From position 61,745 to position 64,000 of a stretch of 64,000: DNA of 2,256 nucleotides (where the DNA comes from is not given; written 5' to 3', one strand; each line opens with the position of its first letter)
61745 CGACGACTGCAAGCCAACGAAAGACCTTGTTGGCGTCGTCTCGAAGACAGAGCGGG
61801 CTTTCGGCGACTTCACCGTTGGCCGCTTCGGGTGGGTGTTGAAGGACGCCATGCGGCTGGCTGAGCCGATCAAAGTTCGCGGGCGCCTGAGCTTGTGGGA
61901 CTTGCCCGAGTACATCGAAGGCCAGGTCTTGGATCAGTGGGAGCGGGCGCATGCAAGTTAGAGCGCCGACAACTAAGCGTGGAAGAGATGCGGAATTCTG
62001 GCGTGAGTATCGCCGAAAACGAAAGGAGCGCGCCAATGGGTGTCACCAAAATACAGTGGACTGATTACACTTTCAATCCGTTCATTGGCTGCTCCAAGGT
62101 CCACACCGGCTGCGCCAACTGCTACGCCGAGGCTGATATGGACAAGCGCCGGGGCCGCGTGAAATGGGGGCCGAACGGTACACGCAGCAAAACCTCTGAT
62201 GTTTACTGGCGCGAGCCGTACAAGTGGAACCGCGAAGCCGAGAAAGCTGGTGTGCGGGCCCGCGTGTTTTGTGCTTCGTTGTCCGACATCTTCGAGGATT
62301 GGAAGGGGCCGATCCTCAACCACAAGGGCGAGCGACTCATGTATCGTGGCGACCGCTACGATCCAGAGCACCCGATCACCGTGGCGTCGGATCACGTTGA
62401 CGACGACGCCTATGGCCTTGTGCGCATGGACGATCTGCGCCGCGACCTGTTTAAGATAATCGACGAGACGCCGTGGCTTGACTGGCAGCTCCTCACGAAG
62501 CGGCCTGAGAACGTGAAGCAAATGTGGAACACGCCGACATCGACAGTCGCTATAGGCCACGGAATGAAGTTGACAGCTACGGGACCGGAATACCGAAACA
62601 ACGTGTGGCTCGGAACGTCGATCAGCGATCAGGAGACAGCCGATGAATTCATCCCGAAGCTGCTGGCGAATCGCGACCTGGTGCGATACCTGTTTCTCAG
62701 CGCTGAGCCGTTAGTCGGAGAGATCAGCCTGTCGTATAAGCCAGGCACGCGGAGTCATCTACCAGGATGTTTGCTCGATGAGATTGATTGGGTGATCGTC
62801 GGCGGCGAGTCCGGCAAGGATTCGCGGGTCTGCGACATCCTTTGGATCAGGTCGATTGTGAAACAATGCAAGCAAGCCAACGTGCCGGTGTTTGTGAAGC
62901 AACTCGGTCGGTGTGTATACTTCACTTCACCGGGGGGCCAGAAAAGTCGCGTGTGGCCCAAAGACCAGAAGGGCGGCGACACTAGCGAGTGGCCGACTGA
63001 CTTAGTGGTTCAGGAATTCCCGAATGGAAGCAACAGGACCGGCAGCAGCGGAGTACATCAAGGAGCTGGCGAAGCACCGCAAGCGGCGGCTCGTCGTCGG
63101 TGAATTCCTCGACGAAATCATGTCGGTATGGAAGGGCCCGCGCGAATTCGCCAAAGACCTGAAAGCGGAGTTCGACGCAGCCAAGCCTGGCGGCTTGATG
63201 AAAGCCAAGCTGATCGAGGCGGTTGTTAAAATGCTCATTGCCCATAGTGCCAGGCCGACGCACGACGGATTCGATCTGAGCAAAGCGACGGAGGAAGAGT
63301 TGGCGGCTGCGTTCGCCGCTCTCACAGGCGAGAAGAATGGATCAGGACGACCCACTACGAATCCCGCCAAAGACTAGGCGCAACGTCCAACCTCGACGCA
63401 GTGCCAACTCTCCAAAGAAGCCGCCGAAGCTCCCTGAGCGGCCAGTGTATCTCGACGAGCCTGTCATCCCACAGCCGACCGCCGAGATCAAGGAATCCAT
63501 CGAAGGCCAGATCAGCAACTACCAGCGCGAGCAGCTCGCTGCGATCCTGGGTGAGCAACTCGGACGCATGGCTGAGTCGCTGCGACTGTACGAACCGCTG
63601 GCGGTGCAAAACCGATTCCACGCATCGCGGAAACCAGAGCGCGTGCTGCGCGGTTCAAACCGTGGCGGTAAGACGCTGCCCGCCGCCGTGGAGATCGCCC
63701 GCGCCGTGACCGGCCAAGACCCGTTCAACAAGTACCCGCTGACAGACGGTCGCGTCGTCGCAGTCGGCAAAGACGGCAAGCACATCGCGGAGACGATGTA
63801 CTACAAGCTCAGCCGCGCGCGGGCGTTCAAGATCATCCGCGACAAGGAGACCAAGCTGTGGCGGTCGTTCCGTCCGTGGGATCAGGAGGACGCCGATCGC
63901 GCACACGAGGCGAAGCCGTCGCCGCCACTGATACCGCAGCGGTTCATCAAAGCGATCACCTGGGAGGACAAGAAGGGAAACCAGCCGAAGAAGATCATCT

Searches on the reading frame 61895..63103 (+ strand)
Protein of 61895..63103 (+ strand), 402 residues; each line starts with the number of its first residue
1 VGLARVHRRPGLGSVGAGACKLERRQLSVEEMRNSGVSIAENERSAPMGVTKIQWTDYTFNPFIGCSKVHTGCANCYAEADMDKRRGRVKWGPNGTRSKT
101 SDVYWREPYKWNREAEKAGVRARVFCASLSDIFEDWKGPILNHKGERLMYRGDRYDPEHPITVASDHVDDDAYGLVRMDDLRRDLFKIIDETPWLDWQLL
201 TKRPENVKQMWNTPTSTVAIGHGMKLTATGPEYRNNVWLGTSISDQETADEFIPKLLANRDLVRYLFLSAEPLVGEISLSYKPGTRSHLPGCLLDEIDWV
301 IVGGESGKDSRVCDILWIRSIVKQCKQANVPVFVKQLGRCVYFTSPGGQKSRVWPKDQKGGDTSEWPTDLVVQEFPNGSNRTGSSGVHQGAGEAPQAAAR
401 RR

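Call 77: search_dna_similar(query=window:61895-63103:+, collection=phages, mode=protein, max_evalue=0.001, max_rows=8)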
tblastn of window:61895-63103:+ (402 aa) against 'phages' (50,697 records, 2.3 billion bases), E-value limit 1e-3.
Records with a match: 172; places in all: 174; records where one place covers at least 80% of the query: 10.
Best place of each record, by identity: <60% 172.
By first word of the organism name: Mycobacterium 51; Gordonia 49; Burkholderia 15; Xanthomonas 5; Rhizobium 5; Microcystis 5; Enterocloster 5; Synechococcus 4; Bacteriophage 4; Natrialba 4; and 16 more.
By host as written in the record: Gordonia terrae 3612 43; Mycobacterium smegmatis mc2 155 16; - 10; Mycobacterium smegmatis mc#155 10; Burkholderia sp. 6; Mycobacterium smegmatis mc2155 5; Gordonia terrae CAG3 5; Mycobacteruim smegmatis mc2 155 4; and 52 more.
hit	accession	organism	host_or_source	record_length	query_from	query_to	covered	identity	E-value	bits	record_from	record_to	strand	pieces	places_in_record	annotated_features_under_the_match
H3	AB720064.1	Xanthomonas citri phage CP2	Xanthomonas citri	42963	16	349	83%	35.8%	2e-46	176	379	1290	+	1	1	hypothetical protein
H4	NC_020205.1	Xanthomonas citri phage CP2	Xanthomonas citri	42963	16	349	83%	35.8%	2e-46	176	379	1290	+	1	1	hypothetical protein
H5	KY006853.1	Erythrobacter phage vB_EliS_R6L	Erythrobacter litoralis DSM 8509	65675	51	347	74%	38.7%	3e-44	170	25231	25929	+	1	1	hypothetical protein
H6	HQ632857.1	Tetraselmis viridis virus S20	Tetraselmis viridis Rouch (Chlorophyta)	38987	45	338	73%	38.2%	5e-41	160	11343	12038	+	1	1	Gp37Gp68 family protein | hypothetical protein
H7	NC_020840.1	Tetraselmis viridis virus S20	Tetraselmis viridis Rouch (Chlorophyta)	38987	45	338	73%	38.2%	5e-41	160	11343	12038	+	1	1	Gp37Gp68 family protein | hypothetical protein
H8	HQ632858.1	Tetraselmis viridis virus SI1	Tetraselmis viridis Rouch (Chlorophyta)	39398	45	338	73%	38.2%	5e-41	160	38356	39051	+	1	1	Gp37Gp68 family protein | hypothetical protein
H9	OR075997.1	Synechococcus phage Sc-Yong805-2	Synechococcus elongatus PCC 7942 = ...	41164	50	338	72%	38.8%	1e-37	150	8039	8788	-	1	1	hypothetical protein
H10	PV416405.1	Erythrobacter phage ZS04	Erythrobacter sp. JL475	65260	51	347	74%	37.7%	9e-44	168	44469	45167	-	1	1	radical SAM domain-containing protein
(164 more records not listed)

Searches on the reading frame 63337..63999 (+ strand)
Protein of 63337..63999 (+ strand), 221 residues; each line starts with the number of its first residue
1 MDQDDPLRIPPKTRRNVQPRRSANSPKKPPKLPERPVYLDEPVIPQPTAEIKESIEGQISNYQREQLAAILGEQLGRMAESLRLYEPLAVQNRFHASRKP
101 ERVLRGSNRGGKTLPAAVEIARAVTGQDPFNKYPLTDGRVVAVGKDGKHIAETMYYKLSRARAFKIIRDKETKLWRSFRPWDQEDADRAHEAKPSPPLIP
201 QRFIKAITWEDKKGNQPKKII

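Call 76: search_dna_similar(query=window:63337-63999:+, collection=phages, mode=protein, max_evalue=0.001, max_rows=8)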
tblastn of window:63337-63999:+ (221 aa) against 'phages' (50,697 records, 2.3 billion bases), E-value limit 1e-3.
Records with a match: 2; places in all: 2; records where one place covers at least 80% of the query: 0.
Best place of each record, by identity: <60% 2.
By first word of the organism name: Arthrobacter 2.
By host as written in the record: Arthrobacter sp. ATCC 21022 2.
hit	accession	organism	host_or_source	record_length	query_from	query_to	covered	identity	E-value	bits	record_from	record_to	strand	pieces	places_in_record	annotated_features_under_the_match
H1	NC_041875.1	Arthrobacter phage Jasmine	Arthrobacter sp. ATCC 21022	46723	71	143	33%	32.1%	8e-4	46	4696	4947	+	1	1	11: terminase large subunit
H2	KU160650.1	Arthrobacter phage Jasmine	Arthrobacter sp. ATCC 21022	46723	71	143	33%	32.1%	8e-4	46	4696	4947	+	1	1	11: terminase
